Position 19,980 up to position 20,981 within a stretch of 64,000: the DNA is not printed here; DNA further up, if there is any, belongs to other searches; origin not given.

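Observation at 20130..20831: Alternative-oxidase-like di-iron protein in a genome with few respiratory signatures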

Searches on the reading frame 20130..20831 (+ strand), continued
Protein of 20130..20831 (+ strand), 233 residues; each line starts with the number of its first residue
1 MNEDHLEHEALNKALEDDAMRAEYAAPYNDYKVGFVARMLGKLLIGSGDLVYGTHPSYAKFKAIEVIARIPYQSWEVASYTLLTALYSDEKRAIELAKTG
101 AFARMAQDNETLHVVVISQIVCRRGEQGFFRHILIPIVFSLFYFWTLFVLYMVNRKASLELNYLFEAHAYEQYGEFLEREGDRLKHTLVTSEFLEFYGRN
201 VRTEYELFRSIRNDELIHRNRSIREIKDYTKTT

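Call 26: predict_structure(alignment_id=A1)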
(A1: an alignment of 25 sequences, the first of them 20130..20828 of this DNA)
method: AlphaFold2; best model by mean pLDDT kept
length: 233 residues; sequences in the alignment: 25
mean_pLDDT: 85.3   pTM: 0.84
mean pLDDT of the five models: 85.3, 82.2, 82.0, 82.0, 80.9
residues with pLDDT >= 90: 99; 70-90: 114; 50-70: 19; < 50: 1
segments of 3 or more residues with pLDDT < 50: none
pLDDT, mean of each block of 10 residues (from residue 1): 71 93 92 92 92 91 85 72 78 69 64 85 83 85 89 91 92 95 92 80 94 93 87 68
secondary structure, 60 per line:
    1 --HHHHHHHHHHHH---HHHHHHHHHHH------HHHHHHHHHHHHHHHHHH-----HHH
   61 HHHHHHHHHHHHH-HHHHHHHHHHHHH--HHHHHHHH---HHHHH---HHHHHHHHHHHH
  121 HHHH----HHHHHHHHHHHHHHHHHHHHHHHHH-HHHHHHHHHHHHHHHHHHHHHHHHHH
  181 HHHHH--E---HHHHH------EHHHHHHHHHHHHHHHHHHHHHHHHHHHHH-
elements in order: H3-14 H18-28 H35-52 H58-73 H75-87 H90-97 H101-105 H109-124 H129-153 H155-185 H192-196 H204-232
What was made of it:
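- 20130..20831 (+): CDS of the 233-aa AOX/PTOX-superfamily di-iron oxidase-like protein (stop codon included). AF2 model pLDDT 85.3, pTM 0.84 (call 26).
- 20523..20588 (+): Hydrophobic helix (residues 132-153), aligned with the TAO alpha4 region; putative membrane anchor. Lies within model helix H129-153 (call 26).
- On Rubrerythrin / ferritin / Dps: Extra AOX-type helices are present (call 26).
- Closest known: Trypanosome/mitochondrial and proteobacterial alternative oxidase. Same: Same order of six long helices (call 26).
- The AF2 model is confident (call 26).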

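Call 28: search_protein_representatives(alignment_id=A1)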
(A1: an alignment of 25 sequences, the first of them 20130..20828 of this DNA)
Query: 25 sequences, 231 profile positions. Proteins with E-value up to 0.001 (for the whole library): 406; up to 1e-10: 103; up to 1e-30: 15. The best 150 are listed.
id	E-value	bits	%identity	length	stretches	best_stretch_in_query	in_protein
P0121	1.1e-92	326.1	-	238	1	7-229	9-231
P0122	7.2e-81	287.4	-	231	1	6-228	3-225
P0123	1.2e-74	267.0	-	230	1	5-229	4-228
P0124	1.9e-71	256.6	-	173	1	66-230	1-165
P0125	4.9e-63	229.1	-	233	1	4-226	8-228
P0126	1.9e-62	227.1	-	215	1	39-228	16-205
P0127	9.0e-59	215.1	-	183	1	6-161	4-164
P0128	2.2e-57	210.6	-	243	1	31-227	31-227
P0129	1.5e-55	204.5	-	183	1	49-228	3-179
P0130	4.0e-55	203.2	-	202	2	147-229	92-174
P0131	5.5e-45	170.0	-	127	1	105-229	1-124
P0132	7.5e-39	150.0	-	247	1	8-140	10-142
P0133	2.9e-34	135.0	-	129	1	1-106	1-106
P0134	3.1e-32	128.3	-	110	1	48-140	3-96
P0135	1.9e-31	125.7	-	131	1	105-224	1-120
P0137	1.6e-27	112.9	-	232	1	44-227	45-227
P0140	3.9e-26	108.3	-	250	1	39-226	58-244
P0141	7.5e-25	104.1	-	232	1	37-227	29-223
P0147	1.8e-22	96.4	-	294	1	38-226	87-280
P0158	6.6e-19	84.7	-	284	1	41-226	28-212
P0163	2.3e-17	79.7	-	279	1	38-222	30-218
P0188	6.9e-14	68.3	-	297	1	50-216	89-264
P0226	1.8e-10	57.1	-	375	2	31-225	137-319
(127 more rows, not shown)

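Call 29: fold_search(model_id=the predicted structure, library=pdb)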
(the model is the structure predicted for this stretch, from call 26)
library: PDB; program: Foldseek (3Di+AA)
matches with E <= 10: 215; with E <= 0.001: 0
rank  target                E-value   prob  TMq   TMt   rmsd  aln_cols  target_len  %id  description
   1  3vva_A                1.0e-02  1.00  0.60  0.53   9.9       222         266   16  Crystal structure of cyanide-insensitive alternative oxidase from Trypanosoma brucei with ascofuranone derivative (released 2013-03-13)
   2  5zdp_D                1.4e-02  1.00  0.60  0.53  10.0       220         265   17  Crystal structure of cyanide-insensitive alternative oxidase from Trypanosoma brucei with ferulenol (released 2019-02-27)
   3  9kun_B                3.0e-02  1.00  0.59  0.52  10.0       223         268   16  Crystal structure of ligand-free trypanosome alternative oxidase (released 2025-09-10)
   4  3vva_C                4.6e-02  1.00  0.53  0.47  11.0       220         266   14  Crystal structure of cyanide-insensitive alternative oxidase from Trypanosoma brucei with ascofuranone derivative (released 2013-03-13)
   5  9m2a_A                5.6e-02  1.00  0.53  0.47   9.7       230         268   16  The crystal structure of the trypanosome alternative oxidase complexed with a trypanocidal phosphonium derivative (com (released 2025-09-10)
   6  3w54_D                5.9e-02  1.00  0.51  0.46  10.4       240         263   16  Crystal structure of cyanide-insensitive alternative oxidase from Trypanosoma brucei with colletochlorin B (released 2013-03-13)
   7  9m2a_D                6.2e-02  1.00  0.59  0.52   9.8       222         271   15  The crystal structure of the trypanosome alternative oxidase complexed with a trypanocidal phosphonium derivative (com (released 2025-09-10)
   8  3w54_A                6.8e-02  1.00  0.60  0.53   9.5       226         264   15  Crystal structure of cyanide-insensitive alternative oxidase from Trypanosoma brucei with colletochlorin B (released 2013-03-13)
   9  3vv9_B                7.4e-02  1.00  0.58  0.52  10.2       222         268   17  Crystal structure of cyanide-insensitive alternative oxidase from Trypanosoma brucei (released 2013-03-13)
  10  3vva_B                7.4e-02  0.99  0.50  0.44   9.9       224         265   15  Crystal structure of cyanide-insensitive alternative oxidase from Trypanosoma brucei with ascofuranone derivative (released 2013-03-13)
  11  9m2a_C                9.0e-02  0.99  0.50  0.44   9.7       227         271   14  The crystal structure of the trypanosome alternative oxidase complexed with a trypanocidal phosphonium derivative (com (released 2025-09-10)
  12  9kun_D                1.1e-01  0.98  0.47  0.41  10.4       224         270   16  Crystal structure of ligand-free trypanosome alternative oxidase (released 2025-09-10)
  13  3vv9_A                1.8e-01  0.99  0.53  0.46  10.7       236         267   16  Crystal structure of cyanide-insensitive alternative oxidase from Trypanosoma brucei (released 2013-03-13)
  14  8cwy_A                8.0e-01  0.10  0.19  0.11  21.4       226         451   14  Accurate computational design of genetically encoded 3D protein crystals (released 2023-11-01)
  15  8oyf                  9.7e-01  0.07  0.17  0.14  15.8       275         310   14  Crystal structure of ASBTNM in lipidic cubic phase without substrate bound (released 2023-07-12)
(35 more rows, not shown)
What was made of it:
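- On AOX/PTOX superfamily (Pfam PF01786, membrane-bound di-iron carboxylate quinol oxidases): Foldseek ranks 1-13 are all TAO (call 29).
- On COQ7 / Clk-1 demethoxyubiquinone hydroxylase: Foldseek probability is 0.11 (call 29).
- Foldseek ranks 1-13 are all T. brucei AOX, probability about 1.0 (call 29). Foldseek probability is 0.4 or less (call 29).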

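Call 32: find_related_loci(query=A1, collection=genome_contigs, flank=10000)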
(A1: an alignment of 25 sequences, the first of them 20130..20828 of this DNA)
Query A1 (233 aa) in genome_contigs; peptide patterns used: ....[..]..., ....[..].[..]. (x = any residue, [..] = any of these).
275 stretches matched a pattern; 152 encode a relative of the query (tblastn E <= 1e-3); the best 80 are kept; 80 distinct loci.
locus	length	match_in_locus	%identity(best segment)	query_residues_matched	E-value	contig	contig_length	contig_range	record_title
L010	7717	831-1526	78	1-232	4e-124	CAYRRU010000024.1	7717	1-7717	MAG TPA_asm: uncultured Candidatus Saccharibacteria bacterium isolate SRP278252_co2_14 genome assembly, contig: NODE_201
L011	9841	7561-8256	77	1-232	4e-121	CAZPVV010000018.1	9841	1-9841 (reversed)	MAG TPA_asm: uncultured Candidatus Saccharibacteria bacterium isolate SRP192515_co2_7 genome assembly, contig: NODE_5880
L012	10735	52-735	70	1-228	8e-111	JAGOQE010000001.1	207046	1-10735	MAG: Candidatus Paceibacterota bacterium isolate Gw_Eff_bin_129 Gw_Eff_44_length_207046_cov_8.736153, whole genome shotg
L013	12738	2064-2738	71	3-227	2e-105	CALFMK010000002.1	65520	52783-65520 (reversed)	MAG TPA_asm: uncultured bacterium isolate SRR6231188_bin.80_CONCOCT_v1.1_MAG genome assembly, contig: ERZ650241.58, whol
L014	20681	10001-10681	68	1-227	3e-105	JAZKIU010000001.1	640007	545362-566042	MAG: Patescibacteria group bacterium isolate ADI_DC_SW_02_SPN_11032020-bin061_1 DCSW02SPN_B061_1_000000000001, whole gen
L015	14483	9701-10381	67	1-227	2e-105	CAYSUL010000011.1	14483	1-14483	MAG TPA_asm: uncultured Candidatus Saccharibacteria bacterium isolate SRP302447_co1_302 genome assembly, contig: NODE_11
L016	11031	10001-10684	69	1-227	8e-105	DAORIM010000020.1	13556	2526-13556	MAG TPA_asm: Candidatus Paceibacterota bacterium isolate AMR_MDS_5577 NODE_771_length_13556_cov_5.896082, whole genome s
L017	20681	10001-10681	67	1-227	3e-104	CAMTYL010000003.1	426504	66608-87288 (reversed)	MAG: uncultured bacterium isolate G04_MAG_00032 genome assembly, contig: G04_MAG_00032_000000000003, whole genome shotgu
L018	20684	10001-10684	69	1-227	6e-104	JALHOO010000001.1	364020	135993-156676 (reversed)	MAG: Candidatus Paceibacterota bacterium isolate bin.152 c_000000000139, whole genome shotgun sequence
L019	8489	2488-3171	68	1-227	2e-103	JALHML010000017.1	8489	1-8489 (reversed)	MAG: Candidatus Paceibacterota bacterium isolate Bin_32_2_1 c_000000029184, whole genome shotgun sequence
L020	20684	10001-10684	68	1-227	2e-103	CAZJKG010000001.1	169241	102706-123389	MAG TPA_asm: uncultured Candidatus Saccharibacteria bacterium isolate SRP178908_co1_344 genome assembly, contig: NODE_26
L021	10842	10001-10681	67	1-227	1e-103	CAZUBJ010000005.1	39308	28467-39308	MAG TPA_asm: uncultured Candidatus Saccharibacteria bacterium isolate SRP286056_co3_521 genome assembly, contig: NODE_67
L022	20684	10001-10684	68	1-227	2e-103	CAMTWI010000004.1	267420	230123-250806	MAG: uncultured bacterium isolate G04_MAG_00048 genome assembly, contig: G04_MAG_00048_000000000002, whole genome shotgu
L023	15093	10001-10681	68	1-227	5e-103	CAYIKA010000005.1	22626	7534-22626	MAG TPA_asm: uncultured Candidatus Saccharibacteria bacterium isolate ERP119705_co21_69 genome assembly, contig: NODE_27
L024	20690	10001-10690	65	1-230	4e-103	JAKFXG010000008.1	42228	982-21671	MAG: Candidatus Parcubacteria bacterium isolate ND2_Bin_26 ND2_0000074, whole genome shotgun sequence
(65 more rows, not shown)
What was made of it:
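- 152 species genomes carry the family, almost all Patescibacteria (call 32). Its distribution among Patescibacteria is patchy: 152 species genomes matched, a pattern-limited lower bound (call 32).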

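Call 37: search_solved_structures(query=L004:6322-7974:+, max_evalue=0.00001)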
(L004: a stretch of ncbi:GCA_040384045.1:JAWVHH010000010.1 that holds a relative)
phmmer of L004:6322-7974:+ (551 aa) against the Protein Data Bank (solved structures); distinct sequences matched with E-value up to 0.00001: 11.
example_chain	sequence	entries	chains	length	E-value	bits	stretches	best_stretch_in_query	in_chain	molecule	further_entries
9qgz_A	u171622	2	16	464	6.6e-28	100.9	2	14-181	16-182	Glycolate oxidase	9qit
7qh2_C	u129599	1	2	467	1.3e-24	90.1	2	417-534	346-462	Lactate dehydrogenase (NAD(+),ferredoxin) subunit LctD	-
8jdc_A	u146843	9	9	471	1.4e-20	76.7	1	353-534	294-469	Probable D-lactate dehydrogenase, mitochondrial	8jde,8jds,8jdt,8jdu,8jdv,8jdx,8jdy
3pm9_A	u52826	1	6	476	3.5e-20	75.4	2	386-535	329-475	Putative oxidoreductase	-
8jdb_A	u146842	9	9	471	3.5e-19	72.1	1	353-534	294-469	Probable D-lactate dehydrogenase, mitochondrial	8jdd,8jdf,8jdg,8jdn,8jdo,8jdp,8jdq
6lpn_A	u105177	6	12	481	5.2e-16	61.7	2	9-196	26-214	D-2-hydroxyglutarate dehydrogenase, mitochondrial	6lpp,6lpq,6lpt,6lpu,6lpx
6v42_A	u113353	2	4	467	1.3e-08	37.2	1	35-171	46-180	FAD/FMN-containing dehydrogenase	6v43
4bca_A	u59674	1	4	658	1.1e-06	30.8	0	30-174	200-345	ALKYLDIHYDROXYACETONEPHOSPHATE SYNTHASE, PEROXISOMAL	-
4bby_A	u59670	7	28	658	1.1e-06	30.8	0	30-174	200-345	ALKYLDIHYDROXYACETONEPHOSPHATE SYNTHASE, PEROXISOMAL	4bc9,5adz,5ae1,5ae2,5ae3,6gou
4bc7_A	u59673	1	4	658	1.1e-06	30.8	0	30-174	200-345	ALKYLDIHYDROXYACETONEPHOSPHATE SYNTHASE, PEROXISOMAL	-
7pbg_A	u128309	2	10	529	2.7e-06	29.6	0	33-175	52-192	FAD-binding oxidoreductase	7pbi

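Call 42: search_solved_structures(query=A2, max_evalue=10, show_alignments=1)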
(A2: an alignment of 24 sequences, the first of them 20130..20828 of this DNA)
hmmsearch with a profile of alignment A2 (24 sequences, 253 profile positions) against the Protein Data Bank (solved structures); distinct sequences matched with E-value up to 10: 4.
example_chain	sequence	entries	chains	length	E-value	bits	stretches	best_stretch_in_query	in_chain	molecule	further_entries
9m2a_A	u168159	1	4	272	1.6e-09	40.7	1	63-230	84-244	Alternative oxidase, mitochondrial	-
9kun_A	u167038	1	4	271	1.7e-09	40.6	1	63-230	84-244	Alternative oxidase, mitochondrial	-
3vv9_A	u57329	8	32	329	2.4e-09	40.1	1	63-230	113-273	Alternative oxidase, mitochondrial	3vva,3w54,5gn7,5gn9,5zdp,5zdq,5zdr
9k8e_A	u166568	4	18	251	0.97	11.9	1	207-246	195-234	Cage-t32-Zn1-HEHE-35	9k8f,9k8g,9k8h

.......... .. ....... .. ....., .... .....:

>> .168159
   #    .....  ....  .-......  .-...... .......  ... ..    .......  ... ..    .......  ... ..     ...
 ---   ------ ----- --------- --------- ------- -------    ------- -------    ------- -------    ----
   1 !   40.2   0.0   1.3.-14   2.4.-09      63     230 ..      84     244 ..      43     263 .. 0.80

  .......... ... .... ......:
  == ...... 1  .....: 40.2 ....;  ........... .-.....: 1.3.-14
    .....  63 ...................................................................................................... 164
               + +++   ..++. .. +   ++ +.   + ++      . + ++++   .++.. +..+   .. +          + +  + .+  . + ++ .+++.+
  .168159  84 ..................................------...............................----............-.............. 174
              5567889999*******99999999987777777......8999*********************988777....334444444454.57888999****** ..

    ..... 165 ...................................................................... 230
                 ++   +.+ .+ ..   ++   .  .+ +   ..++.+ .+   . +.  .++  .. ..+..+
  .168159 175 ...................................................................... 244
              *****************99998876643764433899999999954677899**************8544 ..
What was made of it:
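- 20523..20588 (+): Aligns with TAO '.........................' (call 42).
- Closest known: Trypanosome/mitochondrial and proteobacterial alternative oxidase. Same: Identical ligand set E, ExxH, E, ExxH plus the catalytic Tyr, all in register (call 42).
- The catalytic-type Tyr, all six ligands, the basic residue at the R118 position and A126/A216 are kept (call 42). The hydrophobic, quinol-type pocket residues are conserved (call 42).
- Tried and rejected: A bridging alignment (A2) was needed to reach TAO (call 42).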
